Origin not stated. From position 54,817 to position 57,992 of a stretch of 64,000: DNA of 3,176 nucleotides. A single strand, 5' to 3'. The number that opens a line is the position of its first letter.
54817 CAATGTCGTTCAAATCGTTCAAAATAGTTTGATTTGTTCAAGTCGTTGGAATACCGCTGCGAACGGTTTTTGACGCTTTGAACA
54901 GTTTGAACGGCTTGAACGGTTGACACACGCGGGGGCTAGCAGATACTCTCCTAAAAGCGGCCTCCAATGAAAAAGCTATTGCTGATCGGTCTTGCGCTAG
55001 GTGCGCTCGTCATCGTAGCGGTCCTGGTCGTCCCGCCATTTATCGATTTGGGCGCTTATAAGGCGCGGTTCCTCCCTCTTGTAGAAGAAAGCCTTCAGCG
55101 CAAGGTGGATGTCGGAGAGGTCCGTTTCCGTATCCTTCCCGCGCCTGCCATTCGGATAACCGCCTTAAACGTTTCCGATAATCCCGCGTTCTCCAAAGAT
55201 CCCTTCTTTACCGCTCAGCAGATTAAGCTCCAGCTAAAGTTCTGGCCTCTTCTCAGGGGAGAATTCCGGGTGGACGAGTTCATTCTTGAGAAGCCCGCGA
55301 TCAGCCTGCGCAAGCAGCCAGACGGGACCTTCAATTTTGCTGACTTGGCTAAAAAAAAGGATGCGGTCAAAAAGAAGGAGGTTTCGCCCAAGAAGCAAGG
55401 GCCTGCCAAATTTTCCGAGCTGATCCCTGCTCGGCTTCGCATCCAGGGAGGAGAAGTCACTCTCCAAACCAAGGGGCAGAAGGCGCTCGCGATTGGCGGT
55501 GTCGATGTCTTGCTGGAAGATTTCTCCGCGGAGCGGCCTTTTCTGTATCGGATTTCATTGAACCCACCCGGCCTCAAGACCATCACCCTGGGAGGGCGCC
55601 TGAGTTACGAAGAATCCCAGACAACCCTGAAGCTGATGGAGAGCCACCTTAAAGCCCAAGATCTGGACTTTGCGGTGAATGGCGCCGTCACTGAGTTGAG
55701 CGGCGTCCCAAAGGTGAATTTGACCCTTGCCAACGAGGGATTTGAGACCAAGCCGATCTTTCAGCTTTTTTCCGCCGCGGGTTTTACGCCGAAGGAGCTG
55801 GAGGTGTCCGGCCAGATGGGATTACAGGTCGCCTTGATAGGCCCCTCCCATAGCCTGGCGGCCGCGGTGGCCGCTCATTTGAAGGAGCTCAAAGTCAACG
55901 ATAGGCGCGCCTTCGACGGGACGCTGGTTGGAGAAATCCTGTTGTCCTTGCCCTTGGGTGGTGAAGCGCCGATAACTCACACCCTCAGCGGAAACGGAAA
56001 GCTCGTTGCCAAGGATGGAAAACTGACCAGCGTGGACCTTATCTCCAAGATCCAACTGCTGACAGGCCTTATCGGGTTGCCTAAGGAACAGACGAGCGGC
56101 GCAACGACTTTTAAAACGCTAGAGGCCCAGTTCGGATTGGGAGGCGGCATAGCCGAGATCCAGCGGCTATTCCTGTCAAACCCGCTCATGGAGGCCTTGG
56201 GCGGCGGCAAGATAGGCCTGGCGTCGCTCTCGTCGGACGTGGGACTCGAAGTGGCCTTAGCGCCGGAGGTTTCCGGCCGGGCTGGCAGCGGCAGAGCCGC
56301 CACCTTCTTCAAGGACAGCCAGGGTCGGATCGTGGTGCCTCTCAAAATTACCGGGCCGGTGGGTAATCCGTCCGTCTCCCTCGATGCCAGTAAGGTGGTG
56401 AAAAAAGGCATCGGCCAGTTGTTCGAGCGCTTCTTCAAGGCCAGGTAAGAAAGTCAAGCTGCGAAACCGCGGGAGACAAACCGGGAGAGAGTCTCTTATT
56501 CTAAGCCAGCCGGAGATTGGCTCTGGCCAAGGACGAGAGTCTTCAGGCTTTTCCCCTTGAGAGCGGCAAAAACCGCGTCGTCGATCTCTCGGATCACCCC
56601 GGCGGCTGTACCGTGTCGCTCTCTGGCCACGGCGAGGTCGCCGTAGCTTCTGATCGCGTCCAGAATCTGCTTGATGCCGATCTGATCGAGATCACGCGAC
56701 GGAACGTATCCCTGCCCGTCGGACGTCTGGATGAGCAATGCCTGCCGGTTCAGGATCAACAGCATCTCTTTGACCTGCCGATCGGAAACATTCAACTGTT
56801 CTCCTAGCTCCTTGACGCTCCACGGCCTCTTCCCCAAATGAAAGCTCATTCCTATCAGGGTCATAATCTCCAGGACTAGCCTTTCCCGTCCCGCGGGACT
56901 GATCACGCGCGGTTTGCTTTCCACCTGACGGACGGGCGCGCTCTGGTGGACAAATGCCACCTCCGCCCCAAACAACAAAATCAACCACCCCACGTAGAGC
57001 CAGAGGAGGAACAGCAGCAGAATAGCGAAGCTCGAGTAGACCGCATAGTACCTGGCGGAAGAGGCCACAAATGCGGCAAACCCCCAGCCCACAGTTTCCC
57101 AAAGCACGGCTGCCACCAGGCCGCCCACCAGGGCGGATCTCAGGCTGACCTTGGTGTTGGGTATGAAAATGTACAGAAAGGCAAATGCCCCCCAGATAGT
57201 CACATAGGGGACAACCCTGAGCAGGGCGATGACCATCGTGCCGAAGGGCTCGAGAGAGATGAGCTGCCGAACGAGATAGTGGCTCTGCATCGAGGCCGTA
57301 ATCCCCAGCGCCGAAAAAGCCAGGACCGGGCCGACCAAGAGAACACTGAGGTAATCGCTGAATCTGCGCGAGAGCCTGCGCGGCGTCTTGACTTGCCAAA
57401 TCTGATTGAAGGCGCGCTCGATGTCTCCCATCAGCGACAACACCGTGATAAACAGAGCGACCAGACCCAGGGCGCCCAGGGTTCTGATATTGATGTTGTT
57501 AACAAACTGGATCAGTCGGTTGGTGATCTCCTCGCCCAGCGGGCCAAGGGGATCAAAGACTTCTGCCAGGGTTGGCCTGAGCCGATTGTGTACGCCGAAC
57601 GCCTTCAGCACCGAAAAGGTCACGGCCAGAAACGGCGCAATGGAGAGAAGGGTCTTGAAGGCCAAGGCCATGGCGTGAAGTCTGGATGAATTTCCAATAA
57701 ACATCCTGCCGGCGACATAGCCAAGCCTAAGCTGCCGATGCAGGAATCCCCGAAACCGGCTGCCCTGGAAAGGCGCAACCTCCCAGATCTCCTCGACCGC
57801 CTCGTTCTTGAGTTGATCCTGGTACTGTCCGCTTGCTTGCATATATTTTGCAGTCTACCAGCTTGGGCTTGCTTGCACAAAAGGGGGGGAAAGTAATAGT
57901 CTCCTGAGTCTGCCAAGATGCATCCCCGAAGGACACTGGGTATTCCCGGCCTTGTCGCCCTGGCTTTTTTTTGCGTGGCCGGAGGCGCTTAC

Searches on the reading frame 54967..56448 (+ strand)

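Call 23: search_protein_families(library=pfam, proteins=[window:54967-56448:+], max_evalue=0.00001)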
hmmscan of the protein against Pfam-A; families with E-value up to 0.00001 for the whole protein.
window:54967-56448:+ (493 aa): 3 families
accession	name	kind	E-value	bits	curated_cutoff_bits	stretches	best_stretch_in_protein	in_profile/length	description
PF05359.17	DUF748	-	3.6e-18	65.5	50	1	2-313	15-280/1037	Domain of Unknown Function (DUF748)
PF05170.20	AsmA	-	4.6e-13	49.3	29.8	1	1-170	1-175/607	AsmA family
PF13116.12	YhdP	-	2.9e-08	32.5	46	0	3-171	13-159/1224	YhdP protein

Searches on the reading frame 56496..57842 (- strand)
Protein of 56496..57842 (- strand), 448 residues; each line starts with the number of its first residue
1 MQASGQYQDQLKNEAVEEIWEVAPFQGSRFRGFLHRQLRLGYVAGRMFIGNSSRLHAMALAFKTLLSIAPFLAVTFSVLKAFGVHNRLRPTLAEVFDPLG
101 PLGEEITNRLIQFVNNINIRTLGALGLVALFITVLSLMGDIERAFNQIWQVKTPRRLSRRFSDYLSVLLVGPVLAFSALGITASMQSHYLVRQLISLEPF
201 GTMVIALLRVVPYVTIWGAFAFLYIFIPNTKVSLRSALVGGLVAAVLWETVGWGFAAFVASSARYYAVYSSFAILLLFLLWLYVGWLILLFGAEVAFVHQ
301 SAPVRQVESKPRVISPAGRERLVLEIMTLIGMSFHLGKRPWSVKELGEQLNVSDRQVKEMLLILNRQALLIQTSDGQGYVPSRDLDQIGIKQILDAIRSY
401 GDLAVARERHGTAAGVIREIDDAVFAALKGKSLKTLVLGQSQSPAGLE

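Call 23: search_protein_families(library=pfam, proteins=[window:56496-57842:-], max_evalue=0.00001)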
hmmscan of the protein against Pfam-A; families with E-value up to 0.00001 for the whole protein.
window:56496-57842:- (448 aa): 2 families
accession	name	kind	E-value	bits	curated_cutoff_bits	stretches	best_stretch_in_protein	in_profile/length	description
PF03631.20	Virul_fac_BrkB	-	1.5e-55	189.1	33.7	1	54-300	6-256/259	Virulence factor BrkB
PF02082.26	Rrf2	-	5.3e-06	27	30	1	327-437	10-130/132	Iron-dependent Transcriptional regulator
